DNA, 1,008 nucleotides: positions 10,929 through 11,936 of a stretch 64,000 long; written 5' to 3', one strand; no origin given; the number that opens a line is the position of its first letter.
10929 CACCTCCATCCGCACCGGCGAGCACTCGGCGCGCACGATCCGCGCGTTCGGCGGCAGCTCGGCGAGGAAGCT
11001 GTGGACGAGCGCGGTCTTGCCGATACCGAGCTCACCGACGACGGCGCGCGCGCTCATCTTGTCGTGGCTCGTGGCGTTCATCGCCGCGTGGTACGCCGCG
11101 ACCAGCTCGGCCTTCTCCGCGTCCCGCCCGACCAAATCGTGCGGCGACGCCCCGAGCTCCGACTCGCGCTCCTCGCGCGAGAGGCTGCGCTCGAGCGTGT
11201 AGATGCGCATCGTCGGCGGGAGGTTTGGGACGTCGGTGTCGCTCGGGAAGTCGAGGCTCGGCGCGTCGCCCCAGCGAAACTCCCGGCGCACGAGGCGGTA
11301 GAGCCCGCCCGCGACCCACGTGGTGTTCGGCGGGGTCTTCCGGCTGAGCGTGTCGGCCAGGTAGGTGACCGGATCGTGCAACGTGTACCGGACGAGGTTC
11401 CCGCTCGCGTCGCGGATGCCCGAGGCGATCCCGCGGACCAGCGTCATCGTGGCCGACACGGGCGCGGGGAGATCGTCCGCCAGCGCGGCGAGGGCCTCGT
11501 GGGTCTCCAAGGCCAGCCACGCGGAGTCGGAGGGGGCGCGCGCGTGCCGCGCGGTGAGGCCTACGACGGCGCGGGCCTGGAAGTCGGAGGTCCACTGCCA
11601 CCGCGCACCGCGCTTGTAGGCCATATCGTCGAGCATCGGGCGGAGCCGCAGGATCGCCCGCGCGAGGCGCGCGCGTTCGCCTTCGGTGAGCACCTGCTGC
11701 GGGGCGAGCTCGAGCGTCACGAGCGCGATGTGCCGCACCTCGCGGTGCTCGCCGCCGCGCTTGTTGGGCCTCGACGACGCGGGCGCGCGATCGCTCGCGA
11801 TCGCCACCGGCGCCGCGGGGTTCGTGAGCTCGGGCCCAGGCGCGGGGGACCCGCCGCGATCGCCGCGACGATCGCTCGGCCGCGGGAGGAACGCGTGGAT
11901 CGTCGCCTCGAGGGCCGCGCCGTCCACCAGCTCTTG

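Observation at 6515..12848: Kinase, cyclase-homology, STAND and TPR giant protein translationally coupled to a patatin phospholipase: a candidate signal-activated lipase module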

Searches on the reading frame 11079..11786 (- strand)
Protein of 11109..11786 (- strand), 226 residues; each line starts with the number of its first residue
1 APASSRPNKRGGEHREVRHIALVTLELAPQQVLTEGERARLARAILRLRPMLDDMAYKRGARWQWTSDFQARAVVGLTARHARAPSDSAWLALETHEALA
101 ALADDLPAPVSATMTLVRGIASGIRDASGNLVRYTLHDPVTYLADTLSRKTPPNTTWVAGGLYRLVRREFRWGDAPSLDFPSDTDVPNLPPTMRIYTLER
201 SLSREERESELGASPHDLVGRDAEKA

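Call 14: search_solved_structures(query=window:11079-11747:-, max_evalue=10, show_alignments=3)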
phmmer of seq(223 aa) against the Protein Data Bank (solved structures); distinct sequences matched with E-value up to 10: 1.
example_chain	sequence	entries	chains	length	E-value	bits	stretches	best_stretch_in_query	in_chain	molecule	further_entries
9muh_A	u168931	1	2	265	1.3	12.2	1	6-73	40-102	Potassium channel subfamily K member 3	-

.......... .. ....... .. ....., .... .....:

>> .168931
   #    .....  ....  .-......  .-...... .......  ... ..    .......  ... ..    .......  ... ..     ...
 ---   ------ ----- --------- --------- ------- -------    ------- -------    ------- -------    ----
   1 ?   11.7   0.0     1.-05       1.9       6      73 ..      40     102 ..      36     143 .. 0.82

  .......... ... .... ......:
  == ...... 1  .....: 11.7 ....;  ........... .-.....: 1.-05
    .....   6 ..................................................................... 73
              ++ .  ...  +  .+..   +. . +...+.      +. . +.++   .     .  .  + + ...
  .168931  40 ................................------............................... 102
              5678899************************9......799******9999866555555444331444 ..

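Call 24: predict_structure(alignment_id=A1)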
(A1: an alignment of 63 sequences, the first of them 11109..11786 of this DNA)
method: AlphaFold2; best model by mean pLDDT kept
length: 226 residues; sequences in the alignment: 63
mean_pLDDT: 90.6   pTM: 0.84
mean pLDDT of the five models: 90.6, 87.9, 85.4, 81.2, 75.1
residues with pLDDT >= 90: 186; 70-90: 13; 50-70: 18; < 50: 9
segments of 3 or more residues with pLDDT < 50: 224-226
pLDDT, mean of each block of 10 residues (from residue 1): 53 82 98 98 98 98 98 97 97 98 98 98 95 95 96 98 95 95 92 96 86 58 48
secondary structure, 60 per line:
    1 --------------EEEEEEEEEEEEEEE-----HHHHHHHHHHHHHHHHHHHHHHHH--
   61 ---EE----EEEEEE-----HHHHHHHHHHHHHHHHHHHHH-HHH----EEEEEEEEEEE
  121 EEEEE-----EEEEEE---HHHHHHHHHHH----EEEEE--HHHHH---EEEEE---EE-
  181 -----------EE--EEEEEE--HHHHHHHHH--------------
elements in order: E15-29 H35-58 E70-75 H81-101 E110-125 E131-136 H140-150 E155-159 H162-166 E170-174 E196-201 H204-212
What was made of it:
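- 11169..11747 (-): Pseudo-cyclase: class III cyclase-homology fold (aa about 368-560) without the catalytic residue set. AF2 pLDDT 90.6 (call 24).
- Checked: An AlphaFold2 model of residues 355-580 (pLDDT 90.6, call 24) matches only class III cyclases at the top of both searches.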

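Call 26: fold_search(model_id=the predicted structure, library=pdb)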
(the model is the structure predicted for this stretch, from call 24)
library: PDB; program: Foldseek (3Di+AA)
matches with E <= 10: 1042; with E <= 0.001: 188
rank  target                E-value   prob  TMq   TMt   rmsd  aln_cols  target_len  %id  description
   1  5o5k_A                2.1e-11  1.00  0.63  0.66   5.1       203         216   15  X-ray structure of a bacterial adenylyl cyclase soluble domain (released 2017-11-01)
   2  5o5l_A                2.2e-11  1.00  0.63  0.64   4.9       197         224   15  X-ray structure of a bacterial adenylyl cyclase soluble domain, solved at cryogenic temperature (released 2017-11-01)
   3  4p2f                  3.2e-11  1.00  0.59  0.69   4.9       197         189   13  Monomeric form of a single mutant (F363R) of Mycobacterial Adenylyl cyclase Rv1625c (released 2014-09-17)
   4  5oyh_D                3.0e-10  1.00  0.61  0.72   5.6       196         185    9  crystal structure of the catalytic core of a rhodopsin-guanylyl cyclase with converted specificity in complex with ATP (released 2018-06-06)
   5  5oyh_M                4.4e-10  1.00  0.62  0.77   4.5       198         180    9  crystal structure of the catalytic core of a rhodopsin-guanylyl cyclase with converted specificity in complex with ATP (released 2018-06-06)
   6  5oyh_B                4.4e-10  1.00  0.61  0.73   5.5       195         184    9  crystal structure of the catalytic core of a rhodopsin-guanylyl cyclase with converted specificity in complex with ATP (released 2018-06-06)
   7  5oyh_O                4.6e-10  1.00  0.62  0.76   4.6       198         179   10  crystal structure of the catalytic core of a rhodopsin-guanylyl cyclase with converted specificity in complex with ATP (released 2018-06-06)
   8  3uvj_A                5.3e-10  1.00  0.58  0.68   4.9       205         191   16  Crystal structure of the catalytic domain of the heterodimeric human soluble guanylate cyclase 1. (released 2011-12-28)
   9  4ni2_A                6.7e-10  1.00  0.56  0.64   5.1       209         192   16  Crystal structure of the heterodimeric catalytic domain of wild-type human soluble guanylate cyclase (released 2014-04-16)
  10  3uvj_C                8.6e-10  1.00  0.57  0.67   4.9       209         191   16  Crystal structure of the catalytic domain of the heterodimeric human soluble guanylate cyclase 1. (released 2011-12-28)
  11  5oyh_N                1.2e-09  1.00  0.62  0.76   4.5       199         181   10  crystal structure of the catalytic core of a rhodopsin-guanylyl cyclase with converted specificity in complex with ATP (released 2018-06-06)
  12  5oyh_E                1.3e-09  1.00  0.60  0.73   5.6       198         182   10  crystal structure of the catalytic core of a rhodopsin-guanylyl cyclase with converted specificity in complex with ATP (released 2018-06-06)
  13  5oyh_P                1.5e-09  1.00  0.59  0.73   4.3       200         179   11  crystal structure of the catalytic core of a rhodopsin-guanylyl cyclase with converted specificity in complex with ATP (released 2018-06-06)
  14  7yz9_A                1.8e-09  1.00  0.60  0.74   4.9       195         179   13  Structure of catalytic domain of Rv1625c bound to nanobody NB4 (released 2022-08-31)
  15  5oyh_A                2.1e-09  1.00  0.63  0.76   5.2       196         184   10  crystal structure of the catalytic core of a rhodopsin-guanylyl cyclase with converted specificity in complex with ATP (released 2018-06-06)
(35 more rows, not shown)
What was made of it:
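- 11169..11747 (-): Foldseek E 2e-11 (call 26).
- Checked: Foldseek gives E 2e-11 with all top 50 hits cyclases (call 26).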

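Call 27: search_protein_families(library=ncbifam, proteins=[window:11109-11786:-], max_evalue=0.1)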
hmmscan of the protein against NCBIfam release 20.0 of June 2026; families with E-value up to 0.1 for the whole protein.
window:11109-11786:- (226 aa): 0 families

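Call 43: search_protein_representatives(protein=window:11109-11786:-)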
Query: 226 residues. Proteins with E-value up to 0.001 (for the whole library): 94; up to 1e-10: 43; up to 1e-30: 18. The best 94 are listed.
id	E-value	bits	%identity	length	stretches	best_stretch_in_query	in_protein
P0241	9.6e-129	444.1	88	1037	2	1-226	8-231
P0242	4.6e-62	226.1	59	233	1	22-226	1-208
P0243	3.1e-59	216.9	61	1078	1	51-226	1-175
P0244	1.9e-56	207.8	51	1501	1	14-226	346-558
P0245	1.2e-54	201.9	54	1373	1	15-226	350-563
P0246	1.9e-54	201.2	54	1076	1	46-226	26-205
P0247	3.2e-52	194.0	49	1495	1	15-226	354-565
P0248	3.3e-52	193.9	61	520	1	14-177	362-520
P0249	1.1e-51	192.1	51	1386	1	14-226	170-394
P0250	1.9e-51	191.4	49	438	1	3-226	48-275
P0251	2.0e-50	188.1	49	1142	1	15-226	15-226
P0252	6.1e-50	186.5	53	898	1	47-225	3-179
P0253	9.1e-49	182.7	47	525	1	13-226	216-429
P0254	7.0e-45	170.0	45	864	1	14-226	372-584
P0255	7.8e-41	156.7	64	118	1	82-200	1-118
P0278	4.0e-12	62.9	32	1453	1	7-224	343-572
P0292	1.8e-08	51.0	29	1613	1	48-224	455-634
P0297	8.5e-08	48.7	30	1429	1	34-224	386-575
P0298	9.6e-08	48.6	30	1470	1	12-224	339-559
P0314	5.3e-06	42.9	34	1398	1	12-211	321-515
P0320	3.1e-05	40.4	25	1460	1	43-222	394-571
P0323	7.6e-05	39.1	28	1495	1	13-184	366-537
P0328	3.7e-04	36.8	27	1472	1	11-223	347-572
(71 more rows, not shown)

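Call 55: find_encoding_contigs(protein=P0292, flank=6000, max_places=2)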
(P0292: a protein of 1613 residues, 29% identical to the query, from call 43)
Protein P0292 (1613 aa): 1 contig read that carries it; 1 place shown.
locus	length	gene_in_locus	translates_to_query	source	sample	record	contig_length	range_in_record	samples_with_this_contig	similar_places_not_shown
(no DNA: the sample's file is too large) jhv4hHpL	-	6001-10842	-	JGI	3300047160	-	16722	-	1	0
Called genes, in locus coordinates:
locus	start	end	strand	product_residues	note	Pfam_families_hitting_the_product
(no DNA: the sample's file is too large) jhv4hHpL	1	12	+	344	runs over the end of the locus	-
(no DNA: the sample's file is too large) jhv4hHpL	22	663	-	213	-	PF21993:TetR_C_13_2 (faint), PF00440:TetR_N, PF16925:TetR_C_13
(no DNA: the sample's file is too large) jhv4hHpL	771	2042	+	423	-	PF00724:Oxidored_FMN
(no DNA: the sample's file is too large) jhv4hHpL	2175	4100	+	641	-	-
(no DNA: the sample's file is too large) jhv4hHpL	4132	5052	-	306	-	PF01963:TraB_PrgY_gumN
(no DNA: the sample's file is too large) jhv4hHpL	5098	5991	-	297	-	-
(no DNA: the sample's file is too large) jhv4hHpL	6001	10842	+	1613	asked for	PF00069:Pkinase, PF07714:PK_Tyr_Ser-Thr, PF00211:Guanylate_cyc (weak), PF13191:AAA_16, PF13424:TPR_12, PF17874:TPR_MalT (weak), PF00515:TPR_1 (weak), PF13424:TPR_12 (weak), +5 more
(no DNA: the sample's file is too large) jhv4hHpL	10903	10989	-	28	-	?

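Call 56: find_encoding_contigs(protein=P0323, flank=6000, max_places=2)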
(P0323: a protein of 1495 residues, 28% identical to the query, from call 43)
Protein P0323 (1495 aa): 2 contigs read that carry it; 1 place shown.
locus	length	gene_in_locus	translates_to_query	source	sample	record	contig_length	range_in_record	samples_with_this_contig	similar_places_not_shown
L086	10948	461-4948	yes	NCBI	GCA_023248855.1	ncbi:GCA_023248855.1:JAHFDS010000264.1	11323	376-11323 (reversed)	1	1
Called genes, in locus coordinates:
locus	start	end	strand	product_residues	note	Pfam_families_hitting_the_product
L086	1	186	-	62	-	?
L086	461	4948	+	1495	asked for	PF00069:Pkinase, PF07714:PK_Tyr_Ser-Thr, PF13191:AAA_16, PF13424:TPR_12, PF17874:TPR_MalT, PF00515:TPR_1, PF07719:TPR_2 (weak), PF13424:TPR_12, +5 more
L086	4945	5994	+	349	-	PF01368:DHH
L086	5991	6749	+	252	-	PF19420:DDAH_eukar (weak), PF02274:ADI (faint)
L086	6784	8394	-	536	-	PF01565:FAD_binding_4, PF02913:FAD-oxidase_C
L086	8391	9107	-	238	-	PF13489:Methyltransf_23, PF01209:Ubie_methyltran (weak), PF07021:MetW (weak), PF08003:Methyltransf_9 (faint), PF08241:Methyltransf_11, PF08242:Methyltransf_12, PF13649:Methyltransf_25, PF13847:Methyltransf_31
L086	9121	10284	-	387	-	PF01053:Cys_Met_Meta_PP, PF00155:Aminotran_1_2 (weak)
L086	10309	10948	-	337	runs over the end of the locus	?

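Call 57: find_encoding_contigs(protein=P0297, flank=5000, max_places=2)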
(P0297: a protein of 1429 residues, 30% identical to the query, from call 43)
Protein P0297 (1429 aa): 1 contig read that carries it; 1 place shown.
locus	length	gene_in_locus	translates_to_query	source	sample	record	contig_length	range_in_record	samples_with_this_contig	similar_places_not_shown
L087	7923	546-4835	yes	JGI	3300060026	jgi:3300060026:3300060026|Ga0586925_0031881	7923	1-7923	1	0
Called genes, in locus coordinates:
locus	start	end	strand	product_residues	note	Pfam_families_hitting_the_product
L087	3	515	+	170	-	?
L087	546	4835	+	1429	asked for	PF00069:Pkinase, PF07714:PK_Tyr_Ser-Thr, PF00211:Guanylate_cyc (weak), PF13191:AAA_16, PF13428:TPR_14 (faint), PF13424:TPR_12, PF17874:TPR_MalT, PF13424:TPR_12, +5 more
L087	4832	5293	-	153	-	PF00801:PKD, PF18911:PKD_4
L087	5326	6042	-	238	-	-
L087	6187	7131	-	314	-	PF00551:Formyl_trans_N, PF02911:Formyl_trans_C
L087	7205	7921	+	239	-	?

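Call 58: find_encoding_contigs(protein=P0328, flank=5000, max_places=2)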
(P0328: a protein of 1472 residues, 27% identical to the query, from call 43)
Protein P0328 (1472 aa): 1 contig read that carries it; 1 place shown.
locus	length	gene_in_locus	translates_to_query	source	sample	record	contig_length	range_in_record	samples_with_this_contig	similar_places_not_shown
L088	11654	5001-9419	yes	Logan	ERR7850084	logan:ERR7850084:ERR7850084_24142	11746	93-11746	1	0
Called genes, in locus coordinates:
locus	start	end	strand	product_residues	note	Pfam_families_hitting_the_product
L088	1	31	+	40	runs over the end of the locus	?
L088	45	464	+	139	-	PF00334:NDK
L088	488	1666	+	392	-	PF21016:RlmN_N, PF04055:Radical_SAM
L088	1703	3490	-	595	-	PF08439:Peptidase_M3_N, PF01432:Peptidase_M3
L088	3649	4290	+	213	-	PF02190:LON_substr_bdg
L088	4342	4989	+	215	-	PF19763:DUF6250 (faint), PF12248:Methyltransf_FA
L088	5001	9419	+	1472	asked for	PF00069:Pkinase, PF07714:PK_Tyr_Ser-Thr, PF13191:AAA_16, PF13374:TPR_10 (faint), PF07719:TPR_2 (faint), PF00515:TPR_1 (faint), PF13424:TPR_12, PF17874:TPR_MalT (weak), +1 more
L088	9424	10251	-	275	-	PF01263:Aldose_epim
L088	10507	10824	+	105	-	-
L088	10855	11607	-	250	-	-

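Call 59: find_encoding_contigs(protein=P0298, flank=5000, max_places=2)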
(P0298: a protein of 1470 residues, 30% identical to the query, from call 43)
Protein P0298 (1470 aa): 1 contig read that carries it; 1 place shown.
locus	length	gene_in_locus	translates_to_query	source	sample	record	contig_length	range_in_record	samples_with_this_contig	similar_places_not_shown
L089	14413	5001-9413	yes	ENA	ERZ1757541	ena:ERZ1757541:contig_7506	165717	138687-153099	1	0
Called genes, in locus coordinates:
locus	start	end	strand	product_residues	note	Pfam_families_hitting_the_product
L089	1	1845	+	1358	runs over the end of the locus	PF05170:AsmA (weak), PF05359:DUF748, PF27051:TamB_N (weak), PF04357:TamB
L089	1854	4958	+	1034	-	PF08478:POTRA_1 (faint), PF08479:POTRA_2 (faint), PF17243:POTRA_TamA_1 (faint), PF07244:POTRA, PF01103:Omp85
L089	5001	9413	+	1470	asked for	PF00069:Pkinase, PF07714:PK_Tyr_Ser-Thr, PF13191:AAA_16, PF13401:AAA_22 (weak), PF07719:TPR_2 (faint), PF13181:TPR_8 (faint), PF17874:TPR_MalT, PF13424:TPR_12, +3 more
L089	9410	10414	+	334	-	PF00005:ABC_tran, PF13304:AAA_21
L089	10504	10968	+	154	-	PF02082:Rrf2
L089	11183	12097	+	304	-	PF02445:NadA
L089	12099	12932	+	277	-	PF00733:Asn_synthase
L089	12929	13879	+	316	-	PF04055:Radical_SAM, PF06968:BATS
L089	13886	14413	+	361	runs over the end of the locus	PF00733:Asn_synthase (weak), PF02540:NAD_synthase, PF03054:tRNA_Me_trans, PF20259:tRNA_Me_trans_M, PF20258:tRNA_Me_trans_C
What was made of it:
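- Tried and rejected: I considered a 'sensor with swappable downstream effectors' model, because one distant relative is overlapped by a DHH phosphoesterase and another by an ABC ATPase (calls 56, 59).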

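Call 92: find_encoding_contigs(protein=P0320, flank=5000, max_places=2)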
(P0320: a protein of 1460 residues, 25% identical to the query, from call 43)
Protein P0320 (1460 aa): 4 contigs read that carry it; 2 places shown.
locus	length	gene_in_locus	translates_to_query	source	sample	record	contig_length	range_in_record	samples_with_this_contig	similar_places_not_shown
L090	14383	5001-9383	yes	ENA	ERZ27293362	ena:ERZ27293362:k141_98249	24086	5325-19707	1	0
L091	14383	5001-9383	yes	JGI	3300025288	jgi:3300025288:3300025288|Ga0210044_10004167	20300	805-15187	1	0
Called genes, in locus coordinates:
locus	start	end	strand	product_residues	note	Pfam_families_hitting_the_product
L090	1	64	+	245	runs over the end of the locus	-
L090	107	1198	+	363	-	-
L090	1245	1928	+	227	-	PF09335:VTT_dom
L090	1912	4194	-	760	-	PF16927:HisKA_7TM (weak), PF00512:HisKA (weak), PF02518:HATPase_c, PF00072:Response_reg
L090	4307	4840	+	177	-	PF00588:SpoU_methylase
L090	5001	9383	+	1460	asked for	PF00069:Pkinase, PF07714:PK_Tyr_Ser-Thr, PF13428:TPR_14 (faint), PF00211:Guanylate_cyc, PF13191:AAA_16, PF13424:TPR_12, PF17874:TPR_MalT, PF13424:TPR_12 (weak), +6 more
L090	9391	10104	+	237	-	-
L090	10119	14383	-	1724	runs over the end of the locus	-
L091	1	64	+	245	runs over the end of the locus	-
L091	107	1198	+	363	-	-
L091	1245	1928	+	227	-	PF09335:VTT_dom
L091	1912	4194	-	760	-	PF16927:HisKA_7TM (weak), PF00512:HisKA (weak), PF02518:HATPase_c, PF00072:Response_reg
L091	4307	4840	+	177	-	PF00588:SpoU_methylase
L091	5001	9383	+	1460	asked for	PF00069:Pkinase, PF07714:PK_Tyr_Ser-Thr, PF13428:TPR_14 (faint), PF00211:Guanylate_cyc, PF13191:AAA_16, PF13424:TPR_12, PF17874:TPR_MalT, PF13424:TPR_12 (weak), +6 more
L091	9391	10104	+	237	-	-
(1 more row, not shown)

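Call 93: find_encoding_contigs(protein=P0278, flank=5000, max_places=2)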
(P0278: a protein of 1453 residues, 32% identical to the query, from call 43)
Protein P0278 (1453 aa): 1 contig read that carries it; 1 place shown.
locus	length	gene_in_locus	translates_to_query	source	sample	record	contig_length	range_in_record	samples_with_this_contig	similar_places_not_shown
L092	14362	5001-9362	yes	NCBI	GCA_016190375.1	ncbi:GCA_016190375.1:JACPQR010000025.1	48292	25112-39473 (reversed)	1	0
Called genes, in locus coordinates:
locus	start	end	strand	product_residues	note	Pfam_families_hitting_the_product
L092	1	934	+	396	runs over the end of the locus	PF17957:Big_7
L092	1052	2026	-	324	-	-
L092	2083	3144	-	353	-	PF00180:Iso_dh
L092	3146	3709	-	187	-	-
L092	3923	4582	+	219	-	-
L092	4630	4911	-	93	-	-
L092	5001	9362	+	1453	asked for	PF00069:Pkinase, PF07714:PK_Tyr_Ser-Thr, PF13401:AAA_22 (faint), PF07719:TPR_2 (faint), PF13191:AAA_16, PF13424:TPR_12 (weak), PF17874:TPR_MalT, PF13424:TPR_12, +5 more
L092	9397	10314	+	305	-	-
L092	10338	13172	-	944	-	PF00515:TPR_1 (faint), PF07719:TPR_2 (faint), PF13174:TPR_6 (faint), PF13176:TPR_7 (faint), PF13181:TPR_8 (faint), PF13371:TPR_9 (faint), PF13414:TPR_11 (weak), PF14938:SNAP (weak), +12 more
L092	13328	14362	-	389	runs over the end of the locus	PF17785:PUA_3, PF10672:Methyltrans_SAM, PF03602:Cons_hypoth95, PF05175:MTS (weak), PF13649:Methyltransf_25 (weak)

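Call 94: find_encoding_contigs(protein=P0314, flank=5000, max_places=2)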
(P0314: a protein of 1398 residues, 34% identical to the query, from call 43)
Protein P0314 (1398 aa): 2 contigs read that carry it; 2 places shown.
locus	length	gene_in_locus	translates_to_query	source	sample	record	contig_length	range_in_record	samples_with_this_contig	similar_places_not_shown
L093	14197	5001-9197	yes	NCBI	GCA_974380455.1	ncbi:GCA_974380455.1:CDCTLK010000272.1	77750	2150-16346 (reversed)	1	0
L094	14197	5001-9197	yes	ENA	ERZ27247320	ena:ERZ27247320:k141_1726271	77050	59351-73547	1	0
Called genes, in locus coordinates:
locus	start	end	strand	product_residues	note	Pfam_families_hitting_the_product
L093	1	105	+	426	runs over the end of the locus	PF01471:PG_binding_1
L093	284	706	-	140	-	PF02590:SPOUT_MTase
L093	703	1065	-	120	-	PF02410:RsfS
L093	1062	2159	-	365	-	-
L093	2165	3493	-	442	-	PF00092:VWA, PF13519:VWA_2 (weak)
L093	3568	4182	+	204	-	-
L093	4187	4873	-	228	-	PF12974:Phosphonate-bd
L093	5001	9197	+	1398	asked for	PF00069:Pkinase, PF07714:PK_Tyr_Ser-Thr, PF13191:AAA_16, PF13401:AAA_22 (weak), PF00515:TPR_1 (faint), PF07719:TPR_2 (faint), PF13424:TPR_12 (weak)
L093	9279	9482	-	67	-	-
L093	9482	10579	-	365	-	-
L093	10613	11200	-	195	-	PF00510:COX3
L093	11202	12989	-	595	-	PF00115:COX1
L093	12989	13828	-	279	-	PF00116:COX2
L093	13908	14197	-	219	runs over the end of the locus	PF02630:SCO1-SenC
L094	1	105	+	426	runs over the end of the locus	PF01471:PG_binding_1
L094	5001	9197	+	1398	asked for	PF00069:Pkinase, PF07714:PK_Tyr_Ser-Thr, PF13191:AAA_16, PF13401:AAA_22 (weak), PF00515:TPR_1 (faint), PF07719:TPR_2 (faint), PF13424:TPR_12 (weak)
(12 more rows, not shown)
